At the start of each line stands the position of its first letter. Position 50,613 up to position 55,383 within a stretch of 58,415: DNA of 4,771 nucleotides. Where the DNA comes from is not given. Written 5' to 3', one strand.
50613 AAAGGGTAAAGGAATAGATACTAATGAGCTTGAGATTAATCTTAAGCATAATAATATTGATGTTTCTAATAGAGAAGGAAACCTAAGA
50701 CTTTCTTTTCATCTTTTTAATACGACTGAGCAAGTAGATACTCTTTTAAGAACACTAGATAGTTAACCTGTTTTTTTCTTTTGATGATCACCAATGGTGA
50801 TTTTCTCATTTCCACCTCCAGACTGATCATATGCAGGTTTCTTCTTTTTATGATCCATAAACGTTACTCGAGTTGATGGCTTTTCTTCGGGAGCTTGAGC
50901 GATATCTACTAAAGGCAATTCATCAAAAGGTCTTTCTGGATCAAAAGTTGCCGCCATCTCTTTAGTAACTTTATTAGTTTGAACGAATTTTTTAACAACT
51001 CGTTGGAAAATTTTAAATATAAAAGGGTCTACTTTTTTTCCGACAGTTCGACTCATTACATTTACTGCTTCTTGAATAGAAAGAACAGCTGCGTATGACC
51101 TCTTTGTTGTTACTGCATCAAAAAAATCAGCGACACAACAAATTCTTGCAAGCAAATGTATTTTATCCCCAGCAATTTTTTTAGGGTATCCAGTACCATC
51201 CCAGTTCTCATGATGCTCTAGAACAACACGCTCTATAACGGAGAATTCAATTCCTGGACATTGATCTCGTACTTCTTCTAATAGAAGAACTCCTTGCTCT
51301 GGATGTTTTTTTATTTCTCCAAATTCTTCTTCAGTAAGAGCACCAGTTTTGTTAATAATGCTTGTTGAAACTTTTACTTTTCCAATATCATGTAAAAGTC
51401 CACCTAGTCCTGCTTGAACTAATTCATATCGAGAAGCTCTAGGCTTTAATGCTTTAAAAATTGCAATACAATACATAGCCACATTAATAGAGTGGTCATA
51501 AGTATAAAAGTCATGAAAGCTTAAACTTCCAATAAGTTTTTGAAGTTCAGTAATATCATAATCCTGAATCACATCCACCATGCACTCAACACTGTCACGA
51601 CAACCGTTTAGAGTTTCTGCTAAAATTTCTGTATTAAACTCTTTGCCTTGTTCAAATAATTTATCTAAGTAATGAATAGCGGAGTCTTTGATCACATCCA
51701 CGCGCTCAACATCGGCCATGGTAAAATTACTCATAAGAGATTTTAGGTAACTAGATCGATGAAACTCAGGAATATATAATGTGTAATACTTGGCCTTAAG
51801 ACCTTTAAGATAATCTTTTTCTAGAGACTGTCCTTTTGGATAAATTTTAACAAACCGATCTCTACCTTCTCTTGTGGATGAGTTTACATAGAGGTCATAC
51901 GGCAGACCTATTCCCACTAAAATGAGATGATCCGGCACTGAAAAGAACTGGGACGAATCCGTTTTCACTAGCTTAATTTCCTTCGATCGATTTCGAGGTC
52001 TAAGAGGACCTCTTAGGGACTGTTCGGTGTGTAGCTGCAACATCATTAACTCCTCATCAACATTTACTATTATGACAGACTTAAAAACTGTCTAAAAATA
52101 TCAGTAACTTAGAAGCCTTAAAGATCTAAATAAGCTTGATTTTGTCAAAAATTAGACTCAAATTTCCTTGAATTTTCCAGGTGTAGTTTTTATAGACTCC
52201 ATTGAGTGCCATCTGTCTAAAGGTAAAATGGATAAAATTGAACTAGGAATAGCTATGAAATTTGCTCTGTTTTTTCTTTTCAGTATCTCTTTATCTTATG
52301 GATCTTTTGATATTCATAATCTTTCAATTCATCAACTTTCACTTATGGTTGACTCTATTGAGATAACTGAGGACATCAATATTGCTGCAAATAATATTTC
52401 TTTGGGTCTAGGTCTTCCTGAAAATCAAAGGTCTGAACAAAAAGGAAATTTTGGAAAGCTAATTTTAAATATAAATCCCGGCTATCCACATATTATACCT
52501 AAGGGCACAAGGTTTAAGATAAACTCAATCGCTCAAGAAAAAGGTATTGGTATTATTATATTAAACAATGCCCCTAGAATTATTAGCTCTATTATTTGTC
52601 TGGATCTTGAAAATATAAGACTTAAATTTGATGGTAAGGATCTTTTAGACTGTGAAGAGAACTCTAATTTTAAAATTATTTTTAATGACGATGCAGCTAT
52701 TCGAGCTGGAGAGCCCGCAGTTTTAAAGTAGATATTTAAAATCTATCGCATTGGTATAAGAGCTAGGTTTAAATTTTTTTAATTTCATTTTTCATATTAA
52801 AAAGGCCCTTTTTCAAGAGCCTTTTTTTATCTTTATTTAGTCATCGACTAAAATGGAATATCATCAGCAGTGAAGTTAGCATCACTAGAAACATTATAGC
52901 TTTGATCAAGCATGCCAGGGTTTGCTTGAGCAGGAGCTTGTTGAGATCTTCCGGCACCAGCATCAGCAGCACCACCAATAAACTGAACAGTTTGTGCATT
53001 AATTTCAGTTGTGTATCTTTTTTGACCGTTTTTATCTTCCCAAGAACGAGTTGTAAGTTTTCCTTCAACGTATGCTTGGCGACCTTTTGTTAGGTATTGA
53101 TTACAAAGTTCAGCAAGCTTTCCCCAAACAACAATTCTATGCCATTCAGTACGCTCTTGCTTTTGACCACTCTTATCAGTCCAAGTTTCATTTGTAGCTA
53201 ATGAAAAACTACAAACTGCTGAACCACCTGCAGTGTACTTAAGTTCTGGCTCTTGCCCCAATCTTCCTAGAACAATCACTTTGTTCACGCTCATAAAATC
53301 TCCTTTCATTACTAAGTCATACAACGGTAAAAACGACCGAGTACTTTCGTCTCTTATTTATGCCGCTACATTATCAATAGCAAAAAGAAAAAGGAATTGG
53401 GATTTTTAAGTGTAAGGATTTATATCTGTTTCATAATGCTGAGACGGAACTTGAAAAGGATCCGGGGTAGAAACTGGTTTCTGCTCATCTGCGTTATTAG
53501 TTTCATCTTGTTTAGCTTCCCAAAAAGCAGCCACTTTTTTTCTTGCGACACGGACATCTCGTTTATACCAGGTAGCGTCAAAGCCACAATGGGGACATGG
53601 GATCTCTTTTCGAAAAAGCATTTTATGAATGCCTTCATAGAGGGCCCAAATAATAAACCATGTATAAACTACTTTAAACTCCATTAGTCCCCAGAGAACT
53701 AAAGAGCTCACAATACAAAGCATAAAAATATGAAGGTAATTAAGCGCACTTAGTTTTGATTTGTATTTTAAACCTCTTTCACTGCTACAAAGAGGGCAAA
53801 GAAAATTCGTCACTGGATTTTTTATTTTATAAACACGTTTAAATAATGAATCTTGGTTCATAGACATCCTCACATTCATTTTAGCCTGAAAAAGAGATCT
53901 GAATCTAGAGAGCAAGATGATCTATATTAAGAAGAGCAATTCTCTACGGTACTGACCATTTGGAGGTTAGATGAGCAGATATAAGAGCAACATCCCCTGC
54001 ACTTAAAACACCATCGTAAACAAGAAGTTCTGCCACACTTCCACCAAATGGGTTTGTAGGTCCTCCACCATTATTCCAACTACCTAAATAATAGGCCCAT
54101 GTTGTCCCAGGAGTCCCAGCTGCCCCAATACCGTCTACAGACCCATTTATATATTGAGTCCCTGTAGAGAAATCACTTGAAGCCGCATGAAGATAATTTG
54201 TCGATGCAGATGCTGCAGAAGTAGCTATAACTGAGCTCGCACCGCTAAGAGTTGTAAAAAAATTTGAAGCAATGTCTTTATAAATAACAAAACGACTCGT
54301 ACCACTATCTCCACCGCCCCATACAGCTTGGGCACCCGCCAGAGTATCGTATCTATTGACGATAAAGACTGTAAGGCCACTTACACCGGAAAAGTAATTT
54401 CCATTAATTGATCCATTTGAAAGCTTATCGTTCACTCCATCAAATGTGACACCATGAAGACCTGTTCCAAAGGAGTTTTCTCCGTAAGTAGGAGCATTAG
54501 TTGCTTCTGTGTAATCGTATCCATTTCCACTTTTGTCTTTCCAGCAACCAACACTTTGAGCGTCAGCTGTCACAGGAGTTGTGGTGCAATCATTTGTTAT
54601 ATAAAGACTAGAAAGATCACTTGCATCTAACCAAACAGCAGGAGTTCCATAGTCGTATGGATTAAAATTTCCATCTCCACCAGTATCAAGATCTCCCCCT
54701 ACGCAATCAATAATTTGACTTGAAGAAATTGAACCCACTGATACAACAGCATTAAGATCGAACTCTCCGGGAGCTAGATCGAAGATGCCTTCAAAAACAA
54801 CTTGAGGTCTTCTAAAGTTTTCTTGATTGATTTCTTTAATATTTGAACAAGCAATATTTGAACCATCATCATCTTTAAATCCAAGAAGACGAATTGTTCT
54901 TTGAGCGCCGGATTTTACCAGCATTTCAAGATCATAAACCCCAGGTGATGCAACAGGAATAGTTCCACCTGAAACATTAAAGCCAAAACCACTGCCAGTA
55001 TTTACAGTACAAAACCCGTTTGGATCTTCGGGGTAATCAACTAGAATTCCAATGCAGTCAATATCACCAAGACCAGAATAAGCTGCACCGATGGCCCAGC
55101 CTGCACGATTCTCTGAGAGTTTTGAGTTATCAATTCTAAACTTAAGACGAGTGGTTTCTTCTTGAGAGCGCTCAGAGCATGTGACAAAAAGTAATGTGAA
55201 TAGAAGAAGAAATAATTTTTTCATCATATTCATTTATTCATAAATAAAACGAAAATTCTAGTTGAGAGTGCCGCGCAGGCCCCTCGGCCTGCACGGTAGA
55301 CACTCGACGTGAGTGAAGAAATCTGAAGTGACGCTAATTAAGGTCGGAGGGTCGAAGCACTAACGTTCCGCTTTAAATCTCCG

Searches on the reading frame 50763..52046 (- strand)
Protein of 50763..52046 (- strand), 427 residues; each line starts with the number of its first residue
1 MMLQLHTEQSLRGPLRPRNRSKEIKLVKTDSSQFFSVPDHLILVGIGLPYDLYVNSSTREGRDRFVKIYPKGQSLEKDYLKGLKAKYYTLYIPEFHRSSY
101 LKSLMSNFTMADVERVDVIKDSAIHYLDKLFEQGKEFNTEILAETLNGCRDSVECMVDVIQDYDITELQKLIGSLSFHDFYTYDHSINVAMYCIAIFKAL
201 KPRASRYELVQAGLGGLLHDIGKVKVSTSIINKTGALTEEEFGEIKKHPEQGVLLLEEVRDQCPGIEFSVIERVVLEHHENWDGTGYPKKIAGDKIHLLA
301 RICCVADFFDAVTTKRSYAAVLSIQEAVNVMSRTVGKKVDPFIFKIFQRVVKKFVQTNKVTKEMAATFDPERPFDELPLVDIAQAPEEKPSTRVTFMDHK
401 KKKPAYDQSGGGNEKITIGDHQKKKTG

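Call 12: search_protein_families(library=pfam, proteins=[window:50763-52046:-], max_evalue=0.01)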
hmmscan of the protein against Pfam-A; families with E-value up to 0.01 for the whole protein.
window:50763-52046:- (427 aa): 3 families
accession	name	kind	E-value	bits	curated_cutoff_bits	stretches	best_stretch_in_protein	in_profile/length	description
PF13487.12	HD_5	-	1.3e-27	97.1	27.2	1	196-341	28-168/170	HD domain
PF01966.28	HD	-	2.2e-16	60.6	22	1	182-311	1-115/116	HD domain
PF08668.18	HDOD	-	0.0011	18.9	22.9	1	183-237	96-146/196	HDOD domain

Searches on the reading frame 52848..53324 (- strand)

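Call 12: search_protein_families(library=pfam, proteins=[window:52848-53324:-], max_evalue=0.01)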
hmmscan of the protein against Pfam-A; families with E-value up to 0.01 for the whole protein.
window:52848-53324:- (158 aa): 2 families
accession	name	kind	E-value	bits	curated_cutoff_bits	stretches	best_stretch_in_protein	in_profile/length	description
PF00436.31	SSB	-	8.5e-42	141.9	26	1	13-116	1-104/104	Single-strand binding protein family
PF22657.2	SSB_1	-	0.008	16.8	27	0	14-95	1-80/91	Another single-strand binding protein family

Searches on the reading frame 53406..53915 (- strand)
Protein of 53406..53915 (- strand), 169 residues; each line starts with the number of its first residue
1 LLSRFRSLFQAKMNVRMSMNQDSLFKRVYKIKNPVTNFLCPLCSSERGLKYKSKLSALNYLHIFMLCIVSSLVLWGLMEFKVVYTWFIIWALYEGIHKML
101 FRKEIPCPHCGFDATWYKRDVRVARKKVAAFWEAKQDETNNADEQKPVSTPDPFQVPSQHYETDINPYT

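Call 12: search_protein_families(library=pfam, proteins=[window:53406-53915:-], max_evalue=0.01)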
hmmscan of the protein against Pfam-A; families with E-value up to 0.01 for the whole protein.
window:53406-53915:- (169 aa): 0 families

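Call 51: search_protein_families(library=ncbifam, proteins=[window:53406-53915:-], max_evalue=1)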
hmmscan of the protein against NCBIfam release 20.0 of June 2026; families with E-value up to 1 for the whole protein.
window:53406-53915:- (169 aa): 5 families
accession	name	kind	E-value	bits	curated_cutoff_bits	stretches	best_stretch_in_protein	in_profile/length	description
TIGR04104.1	cxxc_20_cxxc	subfamily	0.0036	17.6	45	1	25-91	16-77/93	TIGR04104 family putative zinc finger protein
NF011481.0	PRK14890.1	equivalog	0.02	14.9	61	0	28-46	18-36/61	putative Zn-ribbon RNA-binding protein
NF038384.1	zinc_YnfU_fam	subfamily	0.025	14.1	36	0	23-45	2-24/52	YnfU family zinc-binding protein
TIGR03655.1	anti_R_Lar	subfamily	0.12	12.7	39.6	0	106-122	3-20/55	Lar family restriction alleviation protein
NF001607.0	PRK00398.1-4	equivalog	0.21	11.4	89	1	103-126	27-49/53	DNA-directed RNA polymerase subunit P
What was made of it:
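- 53406..53915 (-): p169 (context): a small membrane protein with CxxC...CPxC motifs. In most genomes it is the gene directly downstream of the RNA. Only weak zinc-ribbon family hits (call 51).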

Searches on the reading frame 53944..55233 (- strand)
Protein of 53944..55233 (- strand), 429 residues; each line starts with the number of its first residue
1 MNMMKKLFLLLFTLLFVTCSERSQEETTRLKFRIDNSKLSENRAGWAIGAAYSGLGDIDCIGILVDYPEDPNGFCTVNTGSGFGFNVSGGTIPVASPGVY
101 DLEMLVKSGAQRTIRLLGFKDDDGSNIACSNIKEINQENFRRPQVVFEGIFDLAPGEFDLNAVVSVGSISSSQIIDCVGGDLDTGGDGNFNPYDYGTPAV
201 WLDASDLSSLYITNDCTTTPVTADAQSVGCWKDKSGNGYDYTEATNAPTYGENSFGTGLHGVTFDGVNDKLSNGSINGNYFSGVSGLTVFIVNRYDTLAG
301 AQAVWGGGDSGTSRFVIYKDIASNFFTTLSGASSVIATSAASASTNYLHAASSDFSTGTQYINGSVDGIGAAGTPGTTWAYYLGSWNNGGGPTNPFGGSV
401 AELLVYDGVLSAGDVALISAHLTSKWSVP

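Call 12: search_protein_families(library=pfam, proteins=[window:53944-55233:-], max_evalue=0.01)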
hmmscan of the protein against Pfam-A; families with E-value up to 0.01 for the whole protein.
window:53944-55233:- (429 aa): 1 family
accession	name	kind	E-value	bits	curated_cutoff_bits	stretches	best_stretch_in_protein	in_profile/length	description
PF13385.13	Laminin_G_3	-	4.5e-05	24.1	27.6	1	294-416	26-151/151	Concanavalin A-like lectin/glucanases superfamily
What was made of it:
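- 53944..55233 (-): LamG-like lipoprotein gene (context). It is a lineage-specific insertion between the RNA and p169. Weak Laminin_G_3 Pfam match (call 12).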

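Call 14: find_homologous_proteins(query=window:53944-55233:-)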
Query window:53944-55233:- (429 aa): 9 proteins with E <= 0.001 among 8000 candidates.
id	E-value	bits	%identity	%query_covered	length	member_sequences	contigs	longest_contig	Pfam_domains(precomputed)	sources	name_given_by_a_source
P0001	5.0e-284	960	100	100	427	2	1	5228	-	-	-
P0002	3.4e-11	61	32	54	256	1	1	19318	PF13385.14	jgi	jgi:hypothetical protein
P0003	2.2e-9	55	31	53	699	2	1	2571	PF13385.14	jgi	jgi:hypothetical protein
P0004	8.3e-7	46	31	56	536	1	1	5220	PF13385.14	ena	-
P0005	3.5e-6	44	28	56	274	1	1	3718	-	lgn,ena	-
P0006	6.7e-6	43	28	56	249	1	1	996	-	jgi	jgi:hypothetical protein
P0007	2.9e-5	41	27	55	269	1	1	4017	-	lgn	-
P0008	2.1e-4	39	30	54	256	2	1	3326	PF13385.14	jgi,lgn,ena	jgi:hypothetical protein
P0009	4.7e-4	37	27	56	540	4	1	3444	-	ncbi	-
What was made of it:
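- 53944..55233 (-): Only 8 distant homologues were found (call 14).
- Tried and rejected: Only 8 distant hits, so no orthologous loci could be reached by that route (call 14).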

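Call 51: search_protein_families(library=ncbifam, proteins=[window:53944-55233:-], max_evalue=1)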
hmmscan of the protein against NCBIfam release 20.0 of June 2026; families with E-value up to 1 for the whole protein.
window:53944-55233:- (429 aa): 0 families
